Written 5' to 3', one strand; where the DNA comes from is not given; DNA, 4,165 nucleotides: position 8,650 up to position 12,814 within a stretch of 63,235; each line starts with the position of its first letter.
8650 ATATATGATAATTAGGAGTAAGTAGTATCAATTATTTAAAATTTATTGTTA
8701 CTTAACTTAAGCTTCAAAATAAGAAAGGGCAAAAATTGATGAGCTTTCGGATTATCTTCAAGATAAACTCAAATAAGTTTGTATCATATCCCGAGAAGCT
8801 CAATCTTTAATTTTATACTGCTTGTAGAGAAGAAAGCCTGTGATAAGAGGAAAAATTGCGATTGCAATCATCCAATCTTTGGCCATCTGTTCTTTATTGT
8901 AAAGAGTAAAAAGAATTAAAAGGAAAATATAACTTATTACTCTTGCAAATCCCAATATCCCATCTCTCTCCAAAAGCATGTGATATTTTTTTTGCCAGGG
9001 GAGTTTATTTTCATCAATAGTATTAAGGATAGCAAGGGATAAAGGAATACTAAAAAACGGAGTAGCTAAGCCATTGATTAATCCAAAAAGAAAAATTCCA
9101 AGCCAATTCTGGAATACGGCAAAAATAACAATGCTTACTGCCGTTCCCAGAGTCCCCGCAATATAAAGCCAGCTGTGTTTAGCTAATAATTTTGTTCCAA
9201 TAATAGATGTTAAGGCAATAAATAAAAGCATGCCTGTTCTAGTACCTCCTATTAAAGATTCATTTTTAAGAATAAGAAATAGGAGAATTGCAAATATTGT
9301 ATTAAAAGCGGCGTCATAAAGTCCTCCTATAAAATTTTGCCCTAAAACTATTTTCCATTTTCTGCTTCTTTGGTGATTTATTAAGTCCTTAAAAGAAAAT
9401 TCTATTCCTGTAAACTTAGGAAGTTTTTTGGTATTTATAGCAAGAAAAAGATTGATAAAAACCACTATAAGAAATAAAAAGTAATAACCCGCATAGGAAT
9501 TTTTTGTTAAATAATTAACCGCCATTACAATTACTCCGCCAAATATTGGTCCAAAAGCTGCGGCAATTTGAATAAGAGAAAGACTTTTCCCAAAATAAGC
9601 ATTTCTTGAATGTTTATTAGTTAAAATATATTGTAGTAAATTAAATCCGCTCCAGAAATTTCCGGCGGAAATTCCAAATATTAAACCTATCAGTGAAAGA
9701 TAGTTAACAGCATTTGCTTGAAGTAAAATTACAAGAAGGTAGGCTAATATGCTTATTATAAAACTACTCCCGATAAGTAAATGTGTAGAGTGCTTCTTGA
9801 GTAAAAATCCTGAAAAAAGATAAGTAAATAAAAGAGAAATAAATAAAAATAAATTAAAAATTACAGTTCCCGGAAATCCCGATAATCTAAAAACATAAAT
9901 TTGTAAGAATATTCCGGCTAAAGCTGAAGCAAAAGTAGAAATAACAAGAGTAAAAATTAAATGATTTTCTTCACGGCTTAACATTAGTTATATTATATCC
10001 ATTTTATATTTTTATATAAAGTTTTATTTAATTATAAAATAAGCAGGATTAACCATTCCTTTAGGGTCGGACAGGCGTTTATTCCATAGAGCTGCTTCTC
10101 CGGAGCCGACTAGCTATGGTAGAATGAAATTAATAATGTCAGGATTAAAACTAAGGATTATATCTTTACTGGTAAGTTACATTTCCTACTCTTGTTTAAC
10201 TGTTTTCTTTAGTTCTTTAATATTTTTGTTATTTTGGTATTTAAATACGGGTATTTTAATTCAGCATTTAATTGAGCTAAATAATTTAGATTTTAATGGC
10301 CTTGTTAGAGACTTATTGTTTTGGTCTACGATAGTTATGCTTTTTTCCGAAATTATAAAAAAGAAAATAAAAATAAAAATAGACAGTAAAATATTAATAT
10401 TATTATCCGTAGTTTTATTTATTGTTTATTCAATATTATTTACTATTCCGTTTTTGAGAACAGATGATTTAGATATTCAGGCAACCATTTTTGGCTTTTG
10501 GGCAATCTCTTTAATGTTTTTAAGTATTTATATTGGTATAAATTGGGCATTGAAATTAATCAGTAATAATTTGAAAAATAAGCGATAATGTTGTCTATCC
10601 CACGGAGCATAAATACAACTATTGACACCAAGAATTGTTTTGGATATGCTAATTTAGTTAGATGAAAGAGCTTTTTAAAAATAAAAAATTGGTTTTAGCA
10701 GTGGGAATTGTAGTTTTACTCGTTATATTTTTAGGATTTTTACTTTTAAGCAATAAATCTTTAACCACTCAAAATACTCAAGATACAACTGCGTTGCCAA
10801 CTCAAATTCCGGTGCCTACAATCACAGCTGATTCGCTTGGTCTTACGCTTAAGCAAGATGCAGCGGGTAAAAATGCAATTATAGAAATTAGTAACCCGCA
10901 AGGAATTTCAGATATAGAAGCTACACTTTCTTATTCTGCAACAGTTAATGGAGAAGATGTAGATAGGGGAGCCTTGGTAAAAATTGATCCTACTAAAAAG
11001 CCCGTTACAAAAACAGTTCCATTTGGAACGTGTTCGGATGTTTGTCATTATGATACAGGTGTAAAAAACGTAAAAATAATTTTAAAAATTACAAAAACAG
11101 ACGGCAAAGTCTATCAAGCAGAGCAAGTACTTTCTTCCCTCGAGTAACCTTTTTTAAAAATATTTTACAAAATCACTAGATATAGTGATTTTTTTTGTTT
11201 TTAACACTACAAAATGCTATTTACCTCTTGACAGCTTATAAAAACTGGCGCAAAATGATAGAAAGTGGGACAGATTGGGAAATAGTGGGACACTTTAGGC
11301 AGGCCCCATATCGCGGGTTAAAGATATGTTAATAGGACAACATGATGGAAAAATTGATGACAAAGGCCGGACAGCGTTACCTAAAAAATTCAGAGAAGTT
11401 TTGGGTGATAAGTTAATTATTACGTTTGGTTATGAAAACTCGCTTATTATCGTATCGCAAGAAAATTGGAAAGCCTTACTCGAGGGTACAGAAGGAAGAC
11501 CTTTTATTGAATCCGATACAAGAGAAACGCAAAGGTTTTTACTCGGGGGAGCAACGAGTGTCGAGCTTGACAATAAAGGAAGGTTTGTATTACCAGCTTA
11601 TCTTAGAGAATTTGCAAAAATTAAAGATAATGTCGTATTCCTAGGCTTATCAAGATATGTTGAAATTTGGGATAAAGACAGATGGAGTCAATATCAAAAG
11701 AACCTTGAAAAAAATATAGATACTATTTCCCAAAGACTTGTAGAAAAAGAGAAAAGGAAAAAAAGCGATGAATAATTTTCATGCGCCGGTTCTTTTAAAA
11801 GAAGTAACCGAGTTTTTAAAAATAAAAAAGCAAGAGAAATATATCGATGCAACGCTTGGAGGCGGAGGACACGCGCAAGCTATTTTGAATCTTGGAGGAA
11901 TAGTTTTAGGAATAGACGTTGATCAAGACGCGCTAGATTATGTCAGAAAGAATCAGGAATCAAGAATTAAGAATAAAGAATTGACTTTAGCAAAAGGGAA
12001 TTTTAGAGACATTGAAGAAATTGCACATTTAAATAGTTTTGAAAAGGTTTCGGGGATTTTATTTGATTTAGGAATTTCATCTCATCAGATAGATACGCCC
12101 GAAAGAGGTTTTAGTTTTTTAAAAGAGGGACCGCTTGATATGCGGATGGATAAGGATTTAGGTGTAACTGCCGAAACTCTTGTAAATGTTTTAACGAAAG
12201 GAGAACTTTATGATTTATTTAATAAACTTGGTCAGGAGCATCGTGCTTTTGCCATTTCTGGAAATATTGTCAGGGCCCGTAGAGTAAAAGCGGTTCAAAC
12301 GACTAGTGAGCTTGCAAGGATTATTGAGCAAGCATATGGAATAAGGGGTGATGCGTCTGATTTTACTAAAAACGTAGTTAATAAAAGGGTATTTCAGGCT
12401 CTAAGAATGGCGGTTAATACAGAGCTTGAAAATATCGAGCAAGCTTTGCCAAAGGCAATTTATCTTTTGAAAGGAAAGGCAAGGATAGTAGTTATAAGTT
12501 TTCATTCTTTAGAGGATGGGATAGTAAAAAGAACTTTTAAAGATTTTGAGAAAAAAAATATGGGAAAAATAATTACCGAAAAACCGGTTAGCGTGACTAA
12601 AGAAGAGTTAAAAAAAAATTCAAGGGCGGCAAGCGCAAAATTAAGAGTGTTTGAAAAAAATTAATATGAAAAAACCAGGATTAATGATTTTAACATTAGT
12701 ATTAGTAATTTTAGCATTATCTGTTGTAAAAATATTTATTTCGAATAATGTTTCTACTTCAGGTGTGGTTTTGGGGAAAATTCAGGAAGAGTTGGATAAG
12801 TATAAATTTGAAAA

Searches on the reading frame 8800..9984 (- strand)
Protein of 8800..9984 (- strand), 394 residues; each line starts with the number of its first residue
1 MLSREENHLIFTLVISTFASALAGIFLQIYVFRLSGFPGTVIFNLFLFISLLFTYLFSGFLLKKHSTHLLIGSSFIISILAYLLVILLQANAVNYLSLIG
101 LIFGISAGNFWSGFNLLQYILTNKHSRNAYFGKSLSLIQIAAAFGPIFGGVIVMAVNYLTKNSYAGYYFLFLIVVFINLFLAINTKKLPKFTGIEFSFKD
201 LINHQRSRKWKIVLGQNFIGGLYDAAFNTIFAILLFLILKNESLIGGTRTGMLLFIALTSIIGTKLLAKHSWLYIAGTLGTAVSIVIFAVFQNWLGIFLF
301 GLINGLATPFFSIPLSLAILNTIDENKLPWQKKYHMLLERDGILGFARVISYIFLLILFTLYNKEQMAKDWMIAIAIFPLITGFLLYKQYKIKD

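Call 7: search_protein_families(library=pfam, proteins=[window:8800-9984:-], max_evalue=0.01)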
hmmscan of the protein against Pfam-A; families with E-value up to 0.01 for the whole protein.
window:8800-9984:- (394 aa): 1 family
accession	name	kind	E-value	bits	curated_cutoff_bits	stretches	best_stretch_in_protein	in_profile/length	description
PF07690.21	MFS_1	-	6.5e-08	32.3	33.4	1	9-311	1-315/347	Major Facilitator Superfamily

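Call 8: search_protein_families(library=ncbifam, proteins=[window:8800-9984:-], max_evalue=0.01)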
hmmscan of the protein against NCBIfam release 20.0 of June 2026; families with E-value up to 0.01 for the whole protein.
window:8800-9984:- (394 aa): 1 family
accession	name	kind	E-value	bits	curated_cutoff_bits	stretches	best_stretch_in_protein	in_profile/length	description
TIGR00880.1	2_A_01_02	superfamily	0.0071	16.5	131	1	51-179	11-128/141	multidrug resistance protein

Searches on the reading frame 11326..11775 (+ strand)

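Call 71: search_protein_families(library=pfam, proteins=[window:11326-11775:+], max_evalue=0.001)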
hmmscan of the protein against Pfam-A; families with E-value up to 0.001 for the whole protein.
window:11326-11775:+ (149 aa): 1 family
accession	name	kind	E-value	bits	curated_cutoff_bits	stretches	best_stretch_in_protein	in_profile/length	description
PF02381.23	MraZ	-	3.4e-32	110.7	23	2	72-139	1-69/72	MraZ protein, putative antitoxin-like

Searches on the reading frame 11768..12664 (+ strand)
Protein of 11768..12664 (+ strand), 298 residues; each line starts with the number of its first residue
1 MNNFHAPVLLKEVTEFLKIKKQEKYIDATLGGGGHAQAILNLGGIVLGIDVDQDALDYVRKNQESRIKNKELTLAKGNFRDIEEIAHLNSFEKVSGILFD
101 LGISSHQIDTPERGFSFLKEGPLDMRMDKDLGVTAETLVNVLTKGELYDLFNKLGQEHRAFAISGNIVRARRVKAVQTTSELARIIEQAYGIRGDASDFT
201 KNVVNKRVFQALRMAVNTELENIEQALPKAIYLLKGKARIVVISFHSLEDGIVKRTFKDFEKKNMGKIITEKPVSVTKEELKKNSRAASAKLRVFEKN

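Call 71: search_protein_families(library=pfam, proteins=[window:11768-12664:+], max_evalue=0.001)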
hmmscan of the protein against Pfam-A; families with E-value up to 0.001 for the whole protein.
window:11768-12664:+ (298 aa): 3 families
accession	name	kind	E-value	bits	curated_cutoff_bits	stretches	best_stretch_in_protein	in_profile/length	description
PF01795.25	Methyltransf_5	-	9.5e-85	285.2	27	1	4-297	3-308/309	MraW methylase family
PF06962.18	rRNA_methylase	-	0.00058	20.2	22.7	0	46-102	1-53/137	Putative rRNA methylase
PF09445.16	Methyltransf_15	-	0.00072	19.6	22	0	24-125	3-94/165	RNA cap guanine-N2 methyltransferase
